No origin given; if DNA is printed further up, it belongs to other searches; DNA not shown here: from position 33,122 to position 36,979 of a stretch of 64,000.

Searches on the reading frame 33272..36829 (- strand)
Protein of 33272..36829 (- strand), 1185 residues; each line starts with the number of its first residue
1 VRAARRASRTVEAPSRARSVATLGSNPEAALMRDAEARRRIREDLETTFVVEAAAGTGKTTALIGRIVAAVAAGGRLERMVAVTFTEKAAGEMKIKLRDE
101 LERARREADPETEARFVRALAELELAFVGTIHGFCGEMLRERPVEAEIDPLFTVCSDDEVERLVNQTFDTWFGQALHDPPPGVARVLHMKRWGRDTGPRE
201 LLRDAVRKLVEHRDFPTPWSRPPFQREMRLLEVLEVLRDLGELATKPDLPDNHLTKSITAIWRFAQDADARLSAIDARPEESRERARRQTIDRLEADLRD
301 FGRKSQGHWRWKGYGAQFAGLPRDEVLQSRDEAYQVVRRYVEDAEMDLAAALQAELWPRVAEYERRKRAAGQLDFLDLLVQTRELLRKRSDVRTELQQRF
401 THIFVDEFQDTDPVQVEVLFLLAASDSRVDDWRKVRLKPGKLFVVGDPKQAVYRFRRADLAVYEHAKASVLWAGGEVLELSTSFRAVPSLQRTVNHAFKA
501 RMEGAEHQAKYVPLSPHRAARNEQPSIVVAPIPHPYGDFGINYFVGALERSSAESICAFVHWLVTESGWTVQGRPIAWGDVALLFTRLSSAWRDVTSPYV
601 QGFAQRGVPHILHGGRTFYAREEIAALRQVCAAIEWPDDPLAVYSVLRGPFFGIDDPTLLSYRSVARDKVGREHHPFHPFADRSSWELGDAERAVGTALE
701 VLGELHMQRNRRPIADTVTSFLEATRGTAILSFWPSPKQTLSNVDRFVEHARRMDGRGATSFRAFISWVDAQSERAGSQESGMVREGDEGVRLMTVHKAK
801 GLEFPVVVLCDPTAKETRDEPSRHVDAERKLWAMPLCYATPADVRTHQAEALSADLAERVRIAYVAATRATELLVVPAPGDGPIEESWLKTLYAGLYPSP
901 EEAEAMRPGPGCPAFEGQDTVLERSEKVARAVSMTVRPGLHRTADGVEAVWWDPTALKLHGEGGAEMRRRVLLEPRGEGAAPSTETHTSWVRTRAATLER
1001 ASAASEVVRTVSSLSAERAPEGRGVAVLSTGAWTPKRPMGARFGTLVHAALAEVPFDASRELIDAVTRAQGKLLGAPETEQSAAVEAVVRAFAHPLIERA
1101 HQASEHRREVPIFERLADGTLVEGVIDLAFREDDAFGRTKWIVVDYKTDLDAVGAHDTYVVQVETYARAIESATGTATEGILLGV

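Call 6: search_protein_families(library=padloc, proteins=[window:33272-36829:-], max_evalue=0.1)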
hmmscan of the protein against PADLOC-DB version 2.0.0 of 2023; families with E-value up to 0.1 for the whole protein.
window:33272-36829:- (1185 aa): 51 families (the best 25 are shown)
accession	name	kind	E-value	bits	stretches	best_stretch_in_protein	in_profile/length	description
PDLC03802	RTasHel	-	2.2e-32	110.7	2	348-499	141-274/675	DRT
PDLC00132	GajB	-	4.8e-30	102.8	3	36-155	6-105/625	UrvD helicase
PDLC00114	GajB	-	6.8e-26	89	3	361-468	177-272/635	UrvD helicase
PDLC00122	GajB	-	2.5e-24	84.1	2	32-100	3-70/502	UrvD helicase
PDLC00127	GajB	-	3.6e-24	83.2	2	356-454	158-246/594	UrvD helicase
PDLC00117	GajB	-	6.9e-24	82.3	3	337-459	156-266/604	UrvD helicase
PDLC00119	GajB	-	3.6e-23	80.3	3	360-464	179-270/565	UrvD helicase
PDLC00123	GajB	-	2.7e-21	73.8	3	385-459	162-223/540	UrvD helicase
PDLC00107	GajB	-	5e-20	69.6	3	48-140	30-115/587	UrvD helicase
PDLC00130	GajB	-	3.3e-19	66.6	2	360-495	166-287/589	UrvD helicase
PDLC00110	GajB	-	1.1e-18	65.2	2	334-461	205-327/725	UrvD helicase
PDLC00112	GajB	-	1.1e-17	61.9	3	333-494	141-291/581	UrvD helicase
PDLC00103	GajB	-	7.7e-17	59.4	2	341-500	157-297/612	UrvD helicase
PDLC00138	GajB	-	9.1e-17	58.9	3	364-502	185-308/581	UrvD helicase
PDLC00129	GajB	-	4.1e-15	53.4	2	361-487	186-298/594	UrvD helicase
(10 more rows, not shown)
